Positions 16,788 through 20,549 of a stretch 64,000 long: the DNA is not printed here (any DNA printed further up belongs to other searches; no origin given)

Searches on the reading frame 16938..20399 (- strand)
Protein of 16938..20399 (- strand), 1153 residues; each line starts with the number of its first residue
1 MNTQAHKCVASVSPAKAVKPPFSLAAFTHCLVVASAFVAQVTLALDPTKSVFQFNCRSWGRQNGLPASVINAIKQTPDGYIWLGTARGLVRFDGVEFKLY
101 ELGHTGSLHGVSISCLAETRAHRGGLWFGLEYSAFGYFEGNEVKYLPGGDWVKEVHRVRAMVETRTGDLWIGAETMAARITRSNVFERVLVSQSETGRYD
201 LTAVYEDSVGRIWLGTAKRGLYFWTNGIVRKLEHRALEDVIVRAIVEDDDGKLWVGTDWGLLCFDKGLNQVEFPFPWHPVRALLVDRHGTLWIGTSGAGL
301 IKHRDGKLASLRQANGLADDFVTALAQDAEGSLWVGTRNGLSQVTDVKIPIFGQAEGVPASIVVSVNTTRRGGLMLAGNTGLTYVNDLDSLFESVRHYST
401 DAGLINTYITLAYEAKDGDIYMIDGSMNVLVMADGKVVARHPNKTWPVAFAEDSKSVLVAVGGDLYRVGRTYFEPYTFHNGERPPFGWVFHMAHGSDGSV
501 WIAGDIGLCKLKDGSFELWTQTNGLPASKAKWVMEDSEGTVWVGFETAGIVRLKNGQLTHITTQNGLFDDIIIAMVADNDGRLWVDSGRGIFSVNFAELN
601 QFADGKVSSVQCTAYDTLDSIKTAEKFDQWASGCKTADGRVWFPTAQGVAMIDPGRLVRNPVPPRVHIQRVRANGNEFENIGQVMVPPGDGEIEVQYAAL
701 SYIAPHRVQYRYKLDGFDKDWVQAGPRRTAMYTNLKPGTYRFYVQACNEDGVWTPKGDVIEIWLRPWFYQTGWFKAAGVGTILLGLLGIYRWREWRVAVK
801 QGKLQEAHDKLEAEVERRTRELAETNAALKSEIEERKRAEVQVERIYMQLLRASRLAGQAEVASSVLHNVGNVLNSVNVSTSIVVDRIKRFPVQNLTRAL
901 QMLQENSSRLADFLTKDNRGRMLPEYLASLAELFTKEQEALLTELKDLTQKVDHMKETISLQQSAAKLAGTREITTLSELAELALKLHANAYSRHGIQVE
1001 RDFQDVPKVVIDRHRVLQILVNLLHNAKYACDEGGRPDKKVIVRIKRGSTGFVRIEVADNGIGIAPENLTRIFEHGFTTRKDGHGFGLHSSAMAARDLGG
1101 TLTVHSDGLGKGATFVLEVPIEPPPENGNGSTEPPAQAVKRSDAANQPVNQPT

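Call 65: search_protein_families(library=pfam, proteins=[window:16938-20399:-], max_evalue=0.0001)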
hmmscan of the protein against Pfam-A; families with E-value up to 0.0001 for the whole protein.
window:16938-20399:- (1153 aa): 3 families
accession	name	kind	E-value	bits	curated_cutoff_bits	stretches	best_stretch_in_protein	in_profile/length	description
PF07494.17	Reg_prop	-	5.9e-41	133.6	20.4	0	316-339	1-24/24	Two component regulator propeller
PF02518.31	HATPase_c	-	1.6e-19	70.8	26.4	1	1012-1122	2-110/111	Histidine kinase-, DNA gyrase B-, and HSP90-like ATPase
PF07495.19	Y_Y_Y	-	6.2e-19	68.1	26.6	1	702-757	2-57/65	Y_Y_Y domain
